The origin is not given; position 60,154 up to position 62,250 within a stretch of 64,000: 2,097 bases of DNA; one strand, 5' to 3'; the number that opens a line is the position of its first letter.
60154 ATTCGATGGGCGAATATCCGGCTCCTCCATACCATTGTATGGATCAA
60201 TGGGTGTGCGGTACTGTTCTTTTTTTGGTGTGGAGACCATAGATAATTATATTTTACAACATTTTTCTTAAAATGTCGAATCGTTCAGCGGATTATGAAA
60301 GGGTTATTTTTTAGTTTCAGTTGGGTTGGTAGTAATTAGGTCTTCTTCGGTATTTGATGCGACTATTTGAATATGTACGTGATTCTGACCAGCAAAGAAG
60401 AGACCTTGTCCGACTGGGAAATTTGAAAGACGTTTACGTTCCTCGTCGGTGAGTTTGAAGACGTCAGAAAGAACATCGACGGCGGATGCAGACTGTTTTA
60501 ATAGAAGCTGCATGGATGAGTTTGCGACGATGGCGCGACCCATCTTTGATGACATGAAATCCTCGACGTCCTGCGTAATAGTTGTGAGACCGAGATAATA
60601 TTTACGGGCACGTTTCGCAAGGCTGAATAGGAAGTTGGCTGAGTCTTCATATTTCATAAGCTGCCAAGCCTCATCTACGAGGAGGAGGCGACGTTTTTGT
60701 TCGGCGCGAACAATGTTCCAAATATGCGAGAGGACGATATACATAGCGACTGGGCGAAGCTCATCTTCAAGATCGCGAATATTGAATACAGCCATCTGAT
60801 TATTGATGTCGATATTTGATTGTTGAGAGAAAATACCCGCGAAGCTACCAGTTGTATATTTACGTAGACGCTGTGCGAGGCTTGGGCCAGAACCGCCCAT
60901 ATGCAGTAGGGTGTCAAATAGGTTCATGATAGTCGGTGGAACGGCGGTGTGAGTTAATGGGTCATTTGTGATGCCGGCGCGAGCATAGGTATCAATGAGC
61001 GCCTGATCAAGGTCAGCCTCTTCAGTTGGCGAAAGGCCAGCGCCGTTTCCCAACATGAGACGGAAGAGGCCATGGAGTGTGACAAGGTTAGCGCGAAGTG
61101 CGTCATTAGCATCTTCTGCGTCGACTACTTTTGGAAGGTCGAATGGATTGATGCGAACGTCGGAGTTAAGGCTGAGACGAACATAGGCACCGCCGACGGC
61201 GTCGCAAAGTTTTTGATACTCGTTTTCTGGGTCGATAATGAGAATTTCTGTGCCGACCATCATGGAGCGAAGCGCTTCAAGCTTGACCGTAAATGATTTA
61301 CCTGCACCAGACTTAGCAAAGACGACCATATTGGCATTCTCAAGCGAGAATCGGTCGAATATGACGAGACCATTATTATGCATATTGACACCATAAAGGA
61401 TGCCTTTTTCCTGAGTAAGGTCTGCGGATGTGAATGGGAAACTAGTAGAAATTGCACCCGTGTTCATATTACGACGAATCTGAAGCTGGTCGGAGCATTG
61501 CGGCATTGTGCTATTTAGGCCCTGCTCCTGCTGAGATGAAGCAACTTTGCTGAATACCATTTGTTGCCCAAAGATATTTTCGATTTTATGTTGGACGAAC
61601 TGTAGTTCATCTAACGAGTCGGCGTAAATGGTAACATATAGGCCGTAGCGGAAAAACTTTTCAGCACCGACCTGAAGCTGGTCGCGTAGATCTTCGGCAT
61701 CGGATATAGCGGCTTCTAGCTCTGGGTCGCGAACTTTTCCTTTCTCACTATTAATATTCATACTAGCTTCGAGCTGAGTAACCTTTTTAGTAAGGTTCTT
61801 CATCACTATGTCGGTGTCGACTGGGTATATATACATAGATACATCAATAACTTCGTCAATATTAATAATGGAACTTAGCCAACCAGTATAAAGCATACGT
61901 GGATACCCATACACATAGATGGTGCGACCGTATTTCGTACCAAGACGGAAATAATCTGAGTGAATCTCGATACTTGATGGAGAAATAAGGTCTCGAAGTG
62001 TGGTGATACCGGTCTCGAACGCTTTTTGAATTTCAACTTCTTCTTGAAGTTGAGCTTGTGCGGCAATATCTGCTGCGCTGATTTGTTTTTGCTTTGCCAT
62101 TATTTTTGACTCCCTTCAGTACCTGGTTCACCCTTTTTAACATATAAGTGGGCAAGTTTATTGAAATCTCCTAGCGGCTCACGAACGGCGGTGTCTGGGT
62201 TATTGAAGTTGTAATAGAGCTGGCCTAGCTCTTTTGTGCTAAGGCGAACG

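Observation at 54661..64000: Chromosomal monoderm T4SS-like operon abutting recF, with no relaxase, coupling protein or integrase in view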

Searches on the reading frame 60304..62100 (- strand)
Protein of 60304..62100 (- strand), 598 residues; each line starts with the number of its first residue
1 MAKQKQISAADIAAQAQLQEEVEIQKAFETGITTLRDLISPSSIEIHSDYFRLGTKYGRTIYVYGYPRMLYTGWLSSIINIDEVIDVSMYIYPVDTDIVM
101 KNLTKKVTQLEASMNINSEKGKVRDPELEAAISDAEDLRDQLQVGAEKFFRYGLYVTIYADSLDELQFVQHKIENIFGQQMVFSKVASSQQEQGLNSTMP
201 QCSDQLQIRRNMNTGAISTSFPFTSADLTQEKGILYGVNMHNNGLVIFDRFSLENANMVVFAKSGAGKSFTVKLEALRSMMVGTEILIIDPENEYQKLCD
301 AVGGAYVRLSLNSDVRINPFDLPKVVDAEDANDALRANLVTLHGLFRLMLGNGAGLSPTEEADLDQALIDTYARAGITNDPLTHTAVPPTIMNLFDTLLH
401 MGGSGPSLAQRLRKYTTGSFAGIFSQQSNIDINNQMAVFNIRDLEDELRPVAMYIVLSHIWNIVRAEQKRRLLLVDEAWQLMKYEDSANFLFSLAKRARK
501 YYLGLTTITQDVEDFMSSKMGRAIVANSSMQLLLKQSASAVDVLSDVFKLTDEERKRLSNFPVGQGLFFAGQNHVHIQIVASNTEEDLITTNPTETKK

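Call 6: search_protein_families(library=pfam, max_evalue=0.1, proteins=[window:60304-62100:-])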
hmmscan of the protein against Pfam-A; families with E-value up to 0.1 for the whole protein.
window:60304-62100:- (598 aa): 5 families
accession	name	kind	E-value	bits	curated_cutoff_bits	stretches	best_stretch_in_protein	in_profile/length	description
PF19044.6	P-loop_TraG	-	1e-29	103.9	25.8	2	415-557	192-341/413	TraG P-loop domain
PF12846.13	AAA_10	-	2.9e-11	43.5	27.5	2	255-298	21-64/362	AAA-like domain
PF01935.23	DUF87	-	9.9e-08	32.8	23.2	1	258-322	26-92/220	Helicase HerA, central domain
PF13401.12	AAA_22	-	0.013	16.2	27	0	456-496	71-109/130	AAA domain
PF23273.1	DUF7076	-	0.058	13.9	27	0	135-200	5-70/119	Domain of unknown function (DUF7076)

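Call 7: find_encoding_contigs(protein=window:60304-62100:-, flank=10000, max_places=6)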
Protein window:60304-62100:- (598 aa): 22 contigs read that carry it; 6 places shown.
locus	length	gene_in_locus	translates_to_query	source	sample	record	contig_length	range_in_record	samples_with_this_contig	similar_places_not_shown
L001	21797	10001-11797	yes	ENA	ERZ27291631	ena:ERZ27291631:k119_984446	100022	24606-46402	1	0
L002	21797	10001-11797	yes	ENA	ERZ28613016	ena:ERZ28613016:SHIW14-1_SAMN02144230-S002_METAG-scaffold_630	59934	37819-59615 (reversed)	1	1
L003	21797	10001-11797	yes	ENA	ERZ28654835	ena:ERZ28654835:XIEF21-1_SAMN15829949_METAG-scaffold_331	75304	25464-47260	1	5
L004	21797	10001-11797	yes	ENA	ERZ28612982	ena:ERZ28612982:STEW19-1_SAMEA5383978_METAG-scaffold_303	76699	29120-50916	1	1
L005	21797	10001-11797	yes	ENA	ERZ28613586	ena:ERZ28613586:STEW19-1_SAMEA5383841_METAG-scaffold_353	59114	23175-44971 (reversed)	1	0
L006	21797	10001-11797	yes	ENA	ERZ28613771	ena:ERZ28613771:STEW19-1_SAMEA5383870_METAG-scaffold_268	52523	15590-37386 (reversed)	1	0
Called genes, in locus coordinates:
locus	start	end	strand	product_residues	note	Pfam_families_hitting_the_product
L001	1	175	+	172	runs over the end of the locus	PF17886:ArsA_HSP20 (weak), PF00011:HSP20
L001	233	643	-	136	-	PF04479:RTA1 (weak), PF04956:TrbC (weak), PF18895:T4SS_pilin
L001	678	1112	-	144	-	PF18895:T4SS_pilin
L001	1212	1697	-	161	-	PF04956:TrbC (weak), PF18895:T4SS_pilin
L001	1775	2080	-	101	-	PF04479:RTA1 (weak), PF18895:T4SS_pilin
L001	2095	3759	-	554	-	-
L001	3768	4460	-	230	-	PF18895:T4SS_pilin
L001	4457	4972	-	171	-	-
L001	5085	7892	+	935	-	PF19590:TrbL_3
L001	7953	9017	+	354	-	PF12666:PrgI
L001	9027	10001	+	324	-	PF26593:TraC-like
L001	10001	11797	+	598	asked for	PF12846:AAA_10 (faint), PF01935:DUF87 (weak), PF19044:P-loop_TraG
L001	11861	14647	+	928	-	-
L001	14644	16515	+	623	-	PF18013:Phage_lysozyme2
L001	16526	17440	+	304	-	-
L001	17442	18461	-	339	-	PF02463:SMC_N, PF13175:AAA_15, PF13476:AAA_23, PF13555:AAA_29 (faint), PF13304:AAA_21 (faint)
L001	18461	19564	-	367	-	PF00712:DNA_pol3_beta, PF02767:DNA_pol3_beta_2, PF02768:DNA_pol3_beta_3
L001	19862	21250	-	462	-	PF11638:DnaA_N (weak), PF13173:AAA_14 (faint), PF00308:Bac_DnaA, PF01637:ATPase_2 (faint), PF13401:AAA_22 (faint), PF00004:AAA, PF01695:IstB_IS21 (weak), PF08299:Bac_DnaA_C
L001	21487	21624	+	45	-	PF00468:Ribosomal_L34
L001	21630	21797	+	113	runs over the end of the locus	PF00825:Ribonuclease_P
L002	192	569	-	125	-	PF04479:RTA1 (weak), PF04956:TrbC (weak), PF18895:T4SS_pilin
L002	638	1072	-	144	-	PF18895:T4SS_pilin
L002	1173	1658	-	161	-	PF04956:TrbC (weak), PF18895:T4SS_pilin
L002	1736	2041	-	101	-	PF04479:RTA1 (weak), PF18895:T4SS_pilin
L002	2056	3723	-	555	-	PF18895:T4SS_pilin, PF02368:Big_2, PF26918:Ig_Eae (weak), PF02368:Big_2 (weak), PF26182:Ig_NUP210_5th (weak)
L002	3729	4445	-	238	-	PF18895:T4SS_pilin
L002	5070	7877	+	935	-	PF19590:TrbL_3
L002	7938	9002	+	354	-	PF12666:PrgI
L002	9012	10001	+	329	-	PF26593:TraC-like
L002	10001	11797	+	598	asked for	PF12846:AAA_10 (faint), PF01935:DUF87 (weak), PF19044:P-loop_TraG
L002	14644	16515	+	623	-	PF18013:Phage_lysozyme2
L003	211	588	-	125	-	PF04479:RTA1 (weak), PF04956:TrbC (weak), PF18895:T4SS_pilin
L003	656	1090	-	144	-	PF18895:T4SS_pilin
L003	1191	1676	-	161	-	PF04956:TrbC (weak), PF18895:T4SS_pilin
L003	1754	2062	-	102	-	PF04479:RTA1 (weak), PF18895:T4SS_pilin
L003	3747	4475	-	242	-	PF18895:T4SS_pilin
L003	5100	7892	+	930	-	PF19590:TrbL_3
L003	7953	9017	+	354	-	PF12666:PrgI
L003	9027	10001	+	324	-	PF26593:TraC-like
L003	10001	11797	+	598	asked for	PF12846:AAA_10 (faint), PF01935:DUF87 (weak), PF19044:P-loop_TraG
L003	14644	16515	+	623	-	PF18013:Phage_lysozyme2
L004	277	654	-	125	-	PF04479:RTA1 (weak), PF04956:TrbC (weak), PF18895:T4SS_pilin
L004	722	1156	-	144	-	PF18895:T4SS_pilin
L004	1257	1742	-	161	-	PF04956:TrbC (weak), PF18895:T4SS_pilin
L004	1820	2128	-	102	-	PF04479:RTA1 (weak), PF18895:T4SS_pilin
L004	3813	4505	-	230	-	PF18895:T4SS_pilin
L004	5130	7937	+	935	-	PF19590:TrbL_3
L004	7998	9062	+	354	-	PF12666:PrgI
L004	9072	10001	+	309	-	PF26593:TraC-like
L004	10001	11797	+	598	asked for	PF12846:AAA_10 (faint), PF01935:DUF87 (weak), PF19044:P-loop_TraG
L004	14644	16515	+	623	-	PF18013:Phage_lysozyme2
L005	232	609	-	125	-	PF04479:RTA1 (weak), PF04956:TrbC (weak), PF18895:T4SS_pilin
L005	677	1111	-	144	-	PF18895:T4SS_pilin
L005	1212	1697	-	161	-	PF04956:TrbC (weak), PF18895:T4SS_pilin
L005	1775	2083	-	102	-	PF04479:RTA1 (weak), PF18895:T4SS_pilin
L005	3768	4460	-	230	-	PF18895:T4SS_pilin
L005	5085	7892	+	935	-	PF19590:TrbL_3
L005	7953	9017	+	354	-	PF12666:PrgI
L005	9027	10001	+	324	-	PF26593:TraC-like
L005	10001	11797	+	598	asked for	PF12846:AAA_10 (faint), PF01935:DUF87 (weak), PF19044:P-loop_TraG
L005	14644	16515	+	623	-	PF18013:Phage_lysozyme2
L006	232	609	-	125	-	PF04479:RTA1 (weak), PF04956:TrbC (weak), PF18895:T4SS_pilin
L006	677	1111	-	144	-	PF18895:T4SS_pilin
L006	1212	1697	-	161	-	PF04956:TrbC (weak), PF18895:T4SS_pilin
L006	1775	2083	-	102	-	PF04479:RTA1 (weak), PF18895:T4SS_pilin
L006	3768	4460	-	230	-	PF18895:T4SS_pilin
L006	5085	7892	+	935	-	PF19590:TrbL_3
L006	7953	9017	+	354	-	PF12666:PrgI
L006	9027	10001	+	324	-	PF26593:TraC-like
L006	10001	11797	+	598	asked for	PF12846:AAA_10 (faint), PF01935:DUF87 (weak), PF19044:P-loop_TraG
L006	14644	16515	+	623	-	PF18013:Phage_lysozyme2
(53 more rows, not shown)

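Call 8: search_protein_families(library=ncbifam, max_evalue=0.1, proteins=[window:60304-62100:-])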
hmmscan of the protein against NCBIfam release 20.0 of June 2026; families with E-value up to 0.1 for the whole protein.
window:60304-62100:- (598 aa): 12 families
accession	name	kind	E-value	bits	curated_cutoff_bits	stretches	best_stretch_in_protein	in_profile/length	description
NF045971.1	conju_CD1110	equivalog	1.4e-117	393.9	325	1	20-575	173-732/752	VirB4-like conjugal transfer ATPase, CD1110 family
NF045975.1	VirB4_plasma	equivalog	1.1e-80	271.5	590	1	21-589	281-893/894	Mbov_0397 family ICE element conjugal transfer ATPase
TIGR02746.1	TraC-F-type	equivalog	2.8e-56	190.9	567.05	1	95-567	265-742/800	type IV secretion system protein TraC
TIGR00929.1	VirB4_CagE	subfamily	1.3e-30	106.3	643.1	1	55-565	239-731/792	VirB4 family type IV secretion/conjugal transfer ATPase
NF010278.0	PRK13721.1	subfamily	5.8e-21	74.1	1177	2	409-541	623-766/874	type IV secretion system protein TraC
TIGR03783.1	Bac_Flav_CT_G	subfamily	1e-18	66.6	261.55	2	415-558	607-757/829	TraG family conjugative transposon ATPase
NF041017.1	DNA_import_CedB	equivalog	9.5e-14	50.9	700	2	432-515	431-519/590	DNA import protein CedB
NF010473.0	PRK13898.1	equivalog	1.5e-08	33.2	1050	1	259-555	451-728/801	type IV secretion system ATPase VirB4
NF010447.0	PRK13873.1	equivalog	2.1e-06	26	1020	1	258-539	444-707/815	conjugal transfer protein TrbE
NF053655.1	CedD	equivalog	4.9e-06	25.5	600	1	419-573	360-517/527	DNA-translocating ATPase CedD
NF052333.1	ATPase_TcpF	exception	9.1e-05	20.5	1100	2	447-570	657-782/813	conjugal transfer ATPase TcpF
NF042935.1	SCO6880_fam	subfamily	0.044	12.7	60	1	87-201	363-475/477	SCO6880 family protein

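Call 20: find_related_loci(query=window:60304-62100:-, collection=genome_contigs, flank=10000)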
Query window:60304-62100:- (598 aa) in genome_contigs; peptide patterns used: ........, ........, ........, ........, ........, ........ (x = any residue, [..] = any of these).
599 stretches matched a pattern (row limit reached: there are more); 577 encode a relative of the query (tblastn E <= 1e-3); the best 80 are kept; 80 distinct loci.
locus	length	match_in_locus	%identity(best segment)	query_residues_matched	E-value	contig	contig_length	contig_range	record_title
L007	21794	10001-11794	100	1-598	0e+0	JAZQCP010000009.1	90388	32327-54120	MAG: Candidatus Nanosyncoccaceae bacterium isolate T1900044637_TS20190103.MAGScoT_cleanbin_000087 SGB_1192_k141_247609,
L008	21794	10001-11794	96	1-598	0e+0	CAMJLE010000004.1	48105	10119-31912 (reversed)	MAG: uncultured Candidatus Saccharibacteria bacterium isolate SRR12081297_bin.80_metaWRAP_v1.3_MAG genome assembly, cont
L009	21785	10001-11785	93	3-593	0e+0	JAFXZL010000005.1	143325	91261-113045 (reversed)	Candidatus Saccharibacteria bacterium isolate RGIG6886 Sheep_Rumen-5__c913319, whole genome shotgun sequence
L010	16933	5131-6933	93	1-597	0e+0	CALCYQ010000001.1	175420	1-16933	MAG TPA_asm: uncultured Candidatus Saccharibacteria bacterium isolate ERR1278103_bin.189_CONCOCT_v1.1_MAG genome assembl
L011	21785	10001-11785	93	3-593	0e+0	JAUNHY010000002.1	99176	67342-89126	MAG: Candidatus Saccharibacteria bacterium isolate S28M_St_metabat_115 NODE_113_length_99176_cov_24.356978, whole genome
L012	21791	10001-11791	92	3-598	0e+0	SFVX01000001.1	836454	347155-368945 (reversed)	MAG: bacterium isolate W2P33.002 Contig2, whole genome shotgun sequence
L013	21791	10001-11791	92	3-598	0e+0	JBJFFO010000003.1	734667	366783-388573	MAG: Candidatus Nanosyncoccaceae bacterium isolate LOHA37_bin.030 NODE_1_length_734667_cov_11.283638, whole genome shotg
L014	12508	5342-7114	91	3-593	0e+0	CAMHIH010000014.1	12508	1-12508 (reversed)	MAG: uncultured Candidatus Saccharibacteria bacterium isolate SRR11784283_bin.40_metaWRAP_v1.3_MAG genome assembly, cont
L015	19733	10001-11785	89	3-598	0e+0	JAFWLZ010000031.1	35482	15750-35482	Candidatus Saccharibacteria bacterium isolate RGIG5861 Sheep_Jejunum-2__c197646, whole genome shotgun sequence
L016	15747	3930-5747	88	2-598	0e+0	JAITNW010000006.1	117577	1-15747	MAG: Candidatus Nomurabacteria bacterium isolate Po218_bin33 k119_1100494, whole genome shotgun sequence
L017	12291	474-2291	87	1-597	0e+0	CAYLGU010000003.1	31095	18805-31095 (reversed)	MAG TPA_asm: uncultured Candidatus Saccharibacteria bacterium isolate SRP192927_co2_944 genome assembly, contig: NODE_18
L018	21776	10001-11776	89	3-593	0e+0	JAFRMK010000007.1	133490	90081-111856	Candidatus Saccharibacteria bacterium isolate RGIG2602 Goat_Jejunum.Co__c972095, whole genome shotgun sequence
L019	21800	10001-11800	86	1-597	0e+0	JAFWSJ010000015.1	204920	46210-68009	Candidatus Saccharibacteria bacterium isolate RGIG6027 Sheep_Omasum-4__c692109, whole genome shotgun sequence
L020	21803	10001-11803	86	1-594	0e+0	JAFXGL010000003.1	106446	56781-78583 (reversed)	Candidatus Saccharibacteria bacterium isolate RGIG6393 Sheep_Rectum-5__c500, whole genome shotgun sequence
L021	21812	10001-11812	85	1-597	0e+0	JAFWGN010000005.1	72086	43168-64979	Candidatus Saccharibacteria bacterium isolate RGIG5719 Sheep_Ileum-1__c108, whole genome shotgun sequence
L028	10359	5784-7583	85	5-595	0e+0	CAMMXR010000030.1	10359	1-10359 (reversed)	MAG: uncultured Candidatus Saccharibacteria bacterium isolate ERR4968556_bin.9_MetaWRAP_v1.1_MAG genome assembly, contig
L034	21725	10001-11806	85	1-593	0e+0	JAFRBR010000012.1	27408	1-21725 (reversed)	Candidatus Saccharibacteria bacterium isolate RGIG2349 Goat_Ileum-2__c116785, whole genome shotgun sequence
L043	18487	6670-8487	86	1-597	0e+0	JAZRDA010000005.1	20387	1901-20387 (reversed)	MAG: Candidatus Nanosyncoccus sp. isolate T1900045509_YK20190203.MAGScoT_cleanbin_000035 SGB_7548_k141_1307721, whole ge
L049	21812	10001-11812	85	1-595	0e+0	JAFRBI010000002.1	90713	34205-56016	Candidatus Saccharibacteria bacterium isolate RGIG2340 Goat_Ileum-1__c25150, whole genome shotgun sequence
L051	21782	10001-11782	86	7-593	0e+0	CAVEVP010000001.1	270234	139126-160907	Clostridiales bacterium isolate H07668-L1_cleanbin_000040 genome assembly, contig: Spades_H07668-L1_contig_2, whole geno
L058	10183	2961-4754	85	7-597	0e+0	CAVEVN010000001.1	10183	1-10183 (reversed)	bacterium isolate SRR8978458_cleanbin_000002 genome assembly, contig: Spades_SRR8978458_contig_94, whole genome shotgun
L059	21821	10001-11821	85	1-597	0e+0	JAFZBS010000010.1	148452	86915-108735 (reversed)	Candidatus Saccharibacteria bacterium isolate RGIG7621 Water_buffalos_Omasum.Co__c4306139, whole genome shotgun sequence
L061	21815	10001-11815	85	3-598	0e+0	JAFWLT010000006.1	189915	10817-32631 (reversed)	Candidatus Saccharibacteria bacterium isolate RGIG5855 Sheep_Jejunum-2__c266385, whole genome shotgun sequence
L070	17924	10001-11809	85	1-594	0e+0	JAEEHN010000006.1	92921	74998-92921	MAG: Candidatus Saccharibacteria bacterium isolate Tb.RUG.123 k141_3663159_flag=0_multi=12.4496_len=92921, whole genome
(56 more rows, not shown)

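Call 40: search_protein_families(library=pfam, max_evalue=0.01, proteins=[L001:5085-7892:+, L001:4457-4972:-, L001:2095-3759:-, L001:7953-9017:+])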
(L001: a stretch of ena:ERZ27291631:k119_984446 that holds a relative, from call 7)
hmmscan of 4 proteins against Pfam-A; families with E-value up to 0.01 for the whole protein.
L001:5085-7892:+ (935 aa): 0 families

L001:4457-4972:- (171 aa): 3 families
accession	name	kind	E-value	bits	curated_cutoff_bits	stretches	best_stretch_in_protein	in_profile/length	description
PF18895.5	T4SS_pilin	-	0.0014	19.1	26.6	1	93-141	19-63/71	Type IV secretion system pilin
PF04956.18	TrbC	-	0.0023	18.5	27.9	1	90-142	45-91/98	TrbC/VIRB2 pilin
PF01757.29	Acyl_transf_3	-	0.0087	15.6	31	0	105-158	52-105/326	Acyltransferase domain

L001:2095-3759:- (554 aa): 6 families
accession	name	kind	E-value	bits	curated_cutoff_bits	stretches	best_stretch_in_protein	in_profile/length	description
PF02368.24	Big_2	-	1.8e-20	73.1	22.8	2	158-231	4-76/79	Bacterial Ig-like domain (group 2)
PF18895.5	T4SS_pilin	-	4.2e-09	36.8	26.6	1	56-121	7-71/71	Type IV secretion system pilin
PF25354.1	Ig_NUP210_16th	-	8.6e-06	25.6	27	0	189-218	29-59/72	NUP210-like, Ig-like domain 16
PF20578.4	aBig_2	-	0.00074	19.7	27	0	181-218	28-65/89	Atrophied bacterial Ig domain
PF16227.11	DUF4886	-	0.00081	18.9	26.7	1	399-539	82-233/242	Domain of unknown function (DUF4886)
PF04290.18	DctQ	-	0.0056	17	28.3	0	54-120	57-125/132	Tripartite ATP-independent periplasmic transporters, DctQ component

L001:7953-9017:+ (354 aa): 1 family
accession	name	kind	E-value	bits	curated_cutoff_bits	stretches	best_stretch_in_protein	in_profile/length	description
PF12666.12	PrgI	-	8.2e-11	42.7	27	1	5-90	1-90/91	PrgI family protein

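Call 41: search_protein_families(library=phrogs, max_evalue=0.001, proteins=[window:60304-62100:-, L001:7953-9017:+])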
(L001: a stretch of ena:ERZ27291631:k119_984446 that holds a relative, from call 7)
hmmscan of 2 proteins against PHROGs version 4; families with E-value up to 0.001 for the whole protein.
window:60304-62100:- (598 aa): 2 families
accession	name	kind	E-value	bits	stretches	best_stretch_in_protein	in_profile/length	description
phrog_2666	-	head and packaging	3.7e-28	99.5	2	40-300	124-366/555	terminase large subunit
phrog_5156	-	unknown function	1e-05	24.8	0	453-551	636-737/824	-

L001:7953-9017:+ (354 aa): 0 families

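Call 46: search_protein_families(library=ncbifam, max_evalue=0.1, proteins=[L001:5085-7892:+, L001:7953-9017:+, L001:4457-4972:-, L001:3768-4460:-, L001:2095-3759:-, L001:1212-1697:-])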
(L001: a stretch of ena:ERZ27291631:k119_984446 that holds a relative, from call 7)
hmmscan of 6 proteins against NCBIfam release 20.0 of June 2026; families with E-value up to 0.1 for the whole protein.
L001:5085-7892:+ (935 aa): 1 family
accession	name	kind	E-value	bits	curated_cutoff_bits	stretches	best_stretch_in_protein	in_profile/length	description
NF053514.2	JUQZ_fam_ocin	equivalog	0.09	13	40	0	6-45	2-40/107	BLB8/JUQZ-1 family protein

L001:7953-9017:+ (354 aa): 0 families

L001:4457-4972:- (171 aa): 2 families
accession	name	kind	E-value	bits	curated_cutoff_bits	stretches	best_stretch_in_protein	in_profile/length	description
TIGR02185.1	Trep_Strep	subfamily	0.0036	17.5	76.45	1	63-162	45-142/188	MptD family putative ECF transporter S component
NF045849.1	ICE_MMCAP2_0565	equivalog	0.0075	15.9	40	1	83-143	10-70/80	Mbov_0395 family pilin-like conjugal transfer protein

L001:3768-4460:- (230 aa): 1 family
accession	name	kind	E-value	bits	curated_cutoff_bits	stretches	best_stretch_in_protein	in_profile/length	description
NF045849.1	ICE_MMCAP2_0565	equivalog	1.9e-12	46.7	40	2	163-226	16-79/80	Mbov_0395 family pilin-like conjugal transfer protein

L001:2095-3759:- (554 aa): 2 families
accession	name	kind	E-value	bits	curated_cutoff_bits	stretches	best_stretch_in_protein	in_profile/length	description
NF045849.1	ICE_MMCAP2_0565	equivalog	2.8e-10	39.7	40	1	58-124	13-79/80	Mbov_0395 family pilin-like conjugal transfer protein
NF006976.0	PRK09449.1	equivalog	0.0081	15.7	183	1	372-430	110-167/225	pyrimidine 5'-nucleotidase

L001:1212-1697:- (161 aa): 1 family
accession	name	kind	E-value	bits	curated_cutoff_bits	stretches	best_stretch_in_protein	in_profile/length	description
NF045849.1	ICE_MMCAP2_0565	equivalog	8.2e-10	38.2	40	1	86-157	8-79/80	Mbov_0395 family pilin-like conjugal transfer protein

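Call 50: search_protein_families(library=pfam, alignment_id=A2, max_evalue=0.00001)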
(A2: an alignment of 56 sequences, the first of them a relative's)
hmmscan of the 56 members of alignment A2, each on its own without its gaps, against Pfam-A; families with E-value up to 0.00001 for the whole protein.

A. member 1, L024:12010-12927:- (306 aa): 2 families
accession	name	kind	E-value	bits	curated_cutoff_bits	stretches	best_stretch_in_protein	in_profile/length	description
PF01556.23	DnaJ_C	-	6e-43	146.9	26.6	1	140-282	3-152/152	DnaJ C terminal domain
PF00226.36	DnaJ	-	8.5e-32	109.5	27.8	1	8-70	1-63/63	DnaJ domain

B. families by the number of members that match (of 56 scanned): 65 families (the first 25 are shown)
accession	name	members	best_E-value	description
PF01966.28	HD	2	8.3e-21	HD domain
PF00013.35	KH_1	2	1.4e-15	KH domain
PF00078.32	RVT_1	2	2.4e-14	Reverse transcriptase (RNA-dependent DNA polymerase)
PF03030.21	H_PPase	1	5e-191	Inorganic H+ pyrophosphatase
PF16592.10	Cas9_REC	1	2.4e-106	REC lobe of CRISPR-associated endonuclease Cas9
PF00860.26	Xan_ur_permease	1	1.4e-86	Permease family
PF13306.12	LRR_5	1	4.3e-84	BspA type Leucine rich repeat region (6 copies)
PF01433.26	Peptidase_M1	1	8.4e-75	Peptidase family M1 domain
PF00871.23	Acetate_kinase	1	3.1e-67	Acetokinase family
PF01434.24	Peptidase_M41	1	4.8e-64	Peptidase family M41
PF01545.26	Cation_efflux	1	6.1e-45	Cation efflux family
PF00004.35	AAA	1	1.5e-44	ATPase family associated with various cellular activities (AAA)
PF01380.27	SIS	1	3.1e-44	SIS domain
PF01556.23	DnaJ_C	1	6e-43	DnaJ C terminal domain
PF17900.6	Peptidase_M1_N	1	9.8e-40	Peptidase M1 N-terminal domain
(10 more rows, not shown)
